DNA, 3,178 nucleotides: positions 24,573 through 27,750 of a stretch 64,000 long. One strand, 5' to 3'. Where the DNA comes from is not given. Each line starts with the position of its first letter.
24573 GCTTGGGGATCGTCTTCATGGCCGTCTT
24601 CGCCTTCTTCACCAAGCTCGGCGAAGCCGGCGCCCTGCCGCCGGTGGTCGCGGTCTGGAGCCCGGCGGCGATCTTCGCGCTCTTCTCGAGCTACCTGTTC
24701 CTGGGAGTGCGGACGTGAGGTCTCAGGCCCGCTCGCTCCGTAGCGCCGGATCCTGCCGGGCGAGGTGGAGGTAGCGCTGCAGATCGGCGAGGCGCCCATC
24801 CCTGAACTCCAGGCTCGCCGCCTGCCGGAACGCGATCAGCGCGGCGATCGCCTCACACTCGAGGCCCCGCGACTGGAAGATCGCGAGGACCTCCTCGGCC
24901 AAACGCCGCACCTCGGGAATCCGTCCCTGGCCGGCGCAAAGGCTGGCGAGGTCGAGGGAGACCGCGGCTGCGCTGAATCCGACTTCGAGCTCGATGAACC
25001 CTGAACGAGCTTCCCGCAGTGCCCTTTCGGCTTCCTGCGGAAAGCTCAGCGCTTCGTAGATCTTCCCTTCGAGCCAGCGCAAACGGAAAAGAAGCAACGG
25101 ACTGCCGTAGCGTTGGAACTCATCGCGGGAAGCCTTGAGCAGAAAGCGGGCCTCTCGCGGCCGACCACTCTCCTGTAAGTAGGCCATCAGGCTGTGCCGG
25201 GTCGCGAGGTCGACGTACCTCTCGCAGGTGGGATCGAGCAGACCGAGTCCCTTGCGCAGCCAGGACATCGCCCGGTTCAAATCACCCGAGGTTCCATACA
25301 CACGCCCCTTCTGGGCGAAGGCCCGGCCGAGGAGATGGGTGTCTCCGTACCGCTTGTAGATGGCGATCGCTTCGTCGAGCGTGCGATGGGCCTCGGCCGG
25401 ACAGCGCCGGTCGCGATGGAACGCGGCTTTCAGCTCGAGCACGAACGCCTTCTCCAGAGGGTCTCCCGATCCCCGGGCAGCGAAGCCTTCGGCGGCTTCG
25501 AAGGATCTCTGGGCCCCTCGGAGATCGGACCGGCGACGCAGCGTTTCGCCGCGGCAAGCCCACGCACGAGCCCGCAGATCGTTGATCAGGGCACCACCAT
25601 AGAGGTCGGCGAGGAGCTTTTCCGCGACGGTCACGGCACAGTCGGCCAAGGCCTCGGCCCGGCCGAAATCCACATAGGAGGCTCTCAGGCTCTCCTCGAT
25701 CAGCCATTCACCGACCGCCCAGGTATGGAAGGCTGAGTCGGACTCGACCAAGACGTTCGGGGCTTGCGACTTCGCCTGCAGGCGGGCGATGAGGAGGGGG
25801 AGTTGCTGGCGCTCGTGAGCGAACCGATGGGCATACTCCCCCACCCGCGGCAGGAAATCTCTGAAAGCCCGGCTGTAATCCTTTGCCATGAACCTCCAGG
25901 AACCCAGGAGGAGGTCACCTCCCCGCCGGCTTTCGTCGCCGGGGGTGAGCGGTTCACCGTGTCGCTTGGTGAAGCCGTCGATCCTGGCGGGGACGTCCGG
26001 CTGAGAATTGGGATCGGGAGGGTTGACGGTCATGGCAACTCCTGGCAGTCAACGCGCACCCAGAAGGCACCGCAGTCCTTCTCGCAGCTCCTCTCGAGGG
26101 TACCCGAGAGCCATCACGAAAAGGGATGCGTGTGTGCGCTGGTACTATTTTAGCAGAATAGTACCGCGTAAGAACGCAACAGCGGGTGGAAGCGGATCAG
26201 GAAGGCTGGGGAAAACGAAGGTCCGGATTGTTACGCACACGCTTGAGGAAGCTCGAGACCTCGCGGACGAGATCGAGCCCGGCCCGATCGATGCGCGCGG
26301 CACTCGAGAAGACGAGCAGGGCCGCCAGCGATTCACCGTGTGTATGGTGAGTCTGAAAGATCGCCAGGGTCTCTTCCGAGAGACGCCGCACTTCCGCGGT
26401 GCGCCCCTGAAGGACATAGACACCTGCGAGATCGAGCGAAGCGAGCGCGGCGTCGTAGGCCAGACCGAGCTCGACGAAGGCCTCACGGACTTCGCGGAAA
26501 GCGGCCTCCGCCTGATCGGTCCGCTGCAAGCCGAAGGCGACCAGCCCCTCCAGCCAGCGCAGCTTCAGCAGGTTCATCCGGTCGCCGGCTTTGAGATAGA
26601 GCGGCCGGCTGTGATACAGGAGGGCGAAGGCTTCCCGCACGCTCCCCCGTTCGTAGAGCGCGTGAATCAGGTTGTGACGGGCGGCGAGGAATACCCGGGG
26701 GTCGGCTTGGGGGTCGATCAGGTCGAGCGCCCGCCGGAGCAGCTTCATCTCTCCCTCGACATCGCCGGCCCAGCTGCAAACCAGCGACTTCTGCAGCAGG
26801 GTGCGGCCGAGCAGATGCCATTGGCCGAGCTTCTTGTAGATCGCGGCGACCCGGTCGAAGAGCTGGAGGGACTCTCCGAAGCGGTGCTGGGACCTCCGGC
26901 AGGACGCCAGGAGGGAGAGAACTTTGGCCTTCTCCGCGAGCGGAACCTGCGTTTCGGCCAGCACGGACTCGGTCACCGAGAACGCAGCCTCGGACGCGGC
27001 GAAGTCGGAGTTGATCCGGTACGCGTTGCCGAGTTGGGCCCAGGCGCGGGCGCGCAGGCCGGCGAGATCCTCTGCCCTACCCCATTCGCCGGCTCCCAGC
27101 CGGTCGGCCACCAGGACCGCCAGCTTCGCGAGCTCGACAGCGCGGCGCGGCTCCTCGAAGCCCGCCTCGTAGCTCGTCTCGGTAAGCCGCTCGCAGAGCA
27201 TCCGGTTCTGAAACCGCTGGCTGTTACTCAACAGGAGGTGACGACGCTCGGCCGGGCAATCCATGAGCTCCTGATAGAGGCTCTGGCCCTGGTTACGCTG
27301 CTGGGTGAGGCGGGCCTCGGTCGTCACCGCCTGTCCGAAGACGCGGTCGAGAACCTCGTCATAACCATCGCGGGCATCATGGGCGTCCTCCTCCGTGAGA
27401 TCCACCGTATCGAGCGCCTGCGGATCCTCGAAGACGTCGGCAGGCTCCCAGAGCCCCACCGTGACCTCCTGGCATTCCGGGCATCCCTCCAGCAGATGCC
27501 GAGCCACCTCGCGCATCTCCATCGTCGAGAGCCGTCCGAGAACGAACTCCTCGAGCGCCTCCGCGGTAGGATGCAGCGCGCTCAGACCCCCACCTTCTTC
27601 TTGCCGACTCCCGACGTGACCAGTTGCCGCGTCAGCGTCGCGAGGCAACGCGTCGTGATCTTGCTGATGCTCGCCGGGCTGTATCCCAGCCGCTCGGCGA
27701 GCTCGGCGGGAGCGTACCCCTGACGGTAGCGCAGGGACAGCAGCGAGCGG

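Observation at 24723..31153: Array of three paralogous ECF sigma genes controlled by soluble zinc-finger/TPR-like 'sensor' anti-sigma proteins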

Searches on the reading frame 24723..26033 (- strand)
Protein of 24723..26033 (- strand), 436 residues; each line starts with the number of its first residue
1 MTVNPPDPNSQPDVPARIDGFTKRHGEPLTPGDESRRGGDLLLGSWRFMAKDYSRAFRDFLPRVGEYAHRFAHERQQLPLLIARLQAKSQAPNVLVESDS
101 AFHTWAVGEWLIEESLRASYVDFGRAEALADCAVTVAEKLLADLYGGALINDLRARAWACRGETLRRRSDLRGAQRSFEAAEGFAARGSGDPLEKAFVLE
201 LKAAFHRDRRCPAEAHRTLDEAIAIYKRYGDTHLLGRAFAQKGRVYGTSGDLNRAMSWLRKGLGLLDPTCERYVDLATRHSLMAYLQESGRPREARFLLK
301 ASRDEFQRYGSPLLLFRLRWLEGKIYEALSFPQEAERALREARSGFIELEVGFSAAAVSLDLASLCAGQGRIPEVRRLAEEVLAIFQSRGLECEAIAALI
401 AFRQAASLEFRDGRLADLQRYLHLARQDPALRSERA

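Call 3: search_protein_families(library=pfam, proteins=[window:24723-26033:-], max_evalue=1)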
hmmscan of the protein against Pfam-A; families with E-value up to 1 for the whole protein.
window:24723-26033:- (436 aa): 6 families
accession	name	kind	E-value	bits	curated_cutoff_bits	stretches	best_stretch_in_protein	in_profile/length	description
PF13424.12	TPR_12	-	8.2e-11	42.4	30.1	2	199-264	6-73/77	Tetratricopeptide repeat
PF17874.7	TPR_MalT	-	0.00022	21.1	45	0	363-395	8-40/336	MalT-like TPR region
PF14559.12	TPR_19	-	0.0013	19.4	25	0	355-388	24-57/68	Tetratricopeptide repeat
PF13181.12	TPR_8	-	0.0063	17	25.7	1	237-265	2-30/34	Tetratricopeptide repeat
PF07719.23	TPR_2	-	0.03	14.9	27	0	155-181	1-27/34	Tetratricopeptide repeat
PF13428.12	TPR_14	-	0.12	13.5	23.5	0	358-386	3-31/44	Tetratricopeptide repeat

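Call 4: search_protein_families(library=ncbifam, proteins=[window:24723-26033:-], max_evalue=1)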
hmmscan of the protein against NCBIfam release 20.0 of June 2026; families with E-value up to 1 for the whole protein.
window:24723-26033:- (436 aa): 1 family
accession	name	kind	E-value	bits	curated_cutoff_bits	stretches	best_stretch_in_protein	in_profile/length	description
NF041717.1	HaaA_phane_TPR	equivalog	0.0019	16.3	1125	1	157-296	714-852/882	cyclophane-containing RiPP biosynthesis TPR protein HaaT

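Call 88: search_protein_families(library=padloc, proteins=[window:24723-26033:-], max_evalue=0.001)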
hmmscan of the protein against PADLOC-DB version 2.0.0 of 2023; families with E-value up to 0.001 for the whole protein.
window:24723-26033:- (436 aa): 0 families

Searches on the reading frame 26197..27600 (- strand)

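Call 3: search_protein_families(library=pfam, proteins=[window:26197-27600:-], max_evalue=1)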
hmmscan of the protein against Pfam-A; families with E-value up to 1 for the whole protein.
window:26197-27600:- (467 aa): 9 families
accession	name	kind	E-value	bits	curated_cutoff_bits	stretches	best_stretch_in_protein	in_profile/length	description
PF13424.12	TPR_12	-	1.4e-13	51.3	30.1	4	225-294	3-74/77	Tetratricopeptide repeat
PF00515.34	TPR_1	-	2.5e-05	24.3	27.8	1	184-207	1-24/34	Tetratricopeptide repeat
PF07719.23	TPR_2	-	5.7e-05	23.4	27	0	225-256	1-32/34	Tetratricopeptide repeat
PF13432.12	TPR_16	-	0.0019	19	32.7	1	351-403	3-49/65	Tetratricopeptide repeat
PF13374.12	TPR_10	-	0.0022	18.4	27.5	0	236-258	13-35/42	Tetratricopeptide repeat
PF13181.12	TPR_8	-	0.016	15.8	25.7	0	184-207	1-24/34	Tetratricopeptide repeat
PF14559.12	TPR_19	-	0.061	14.1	25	0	359-423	5-62/68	Tetratricopeptide repeat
PF13428.12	TPR_14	-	0.086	14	23.5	0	268-301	4-37/44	Tetratricopeptide repeat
PF13176.12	TPR_7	-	0.43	11.3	27.9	0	228-259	2-33/36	Tetratricopeptide repeat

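Call 4: search_protein_families(library=ncbifam, proteins=[window:26197-27600:-], max_evalue=1)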
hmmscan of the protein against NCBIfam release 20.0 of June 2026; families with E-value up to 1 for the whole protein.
window:26197-27600:- (467 aa): 2 families
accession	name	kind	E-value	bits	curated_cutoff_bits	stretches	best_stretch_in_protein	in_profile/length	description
NF052375.1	antisigma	equivalog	0.057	13.4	100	1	16-51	2-36/217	anti-sigma factor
NF053520.1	HK_Porph_FimS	equivalog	0.096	10.9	600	1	200-302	19-121/618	sensor histidine kinase FimS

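Call 88: search_protein_families(library=padloc, proteins=[window:26197-27585:-], max_evalue=0.001)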
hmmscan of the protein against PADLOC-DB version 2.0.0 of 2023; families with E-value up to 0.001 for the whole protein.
window:26197-27585:- (462 aa): 0 families
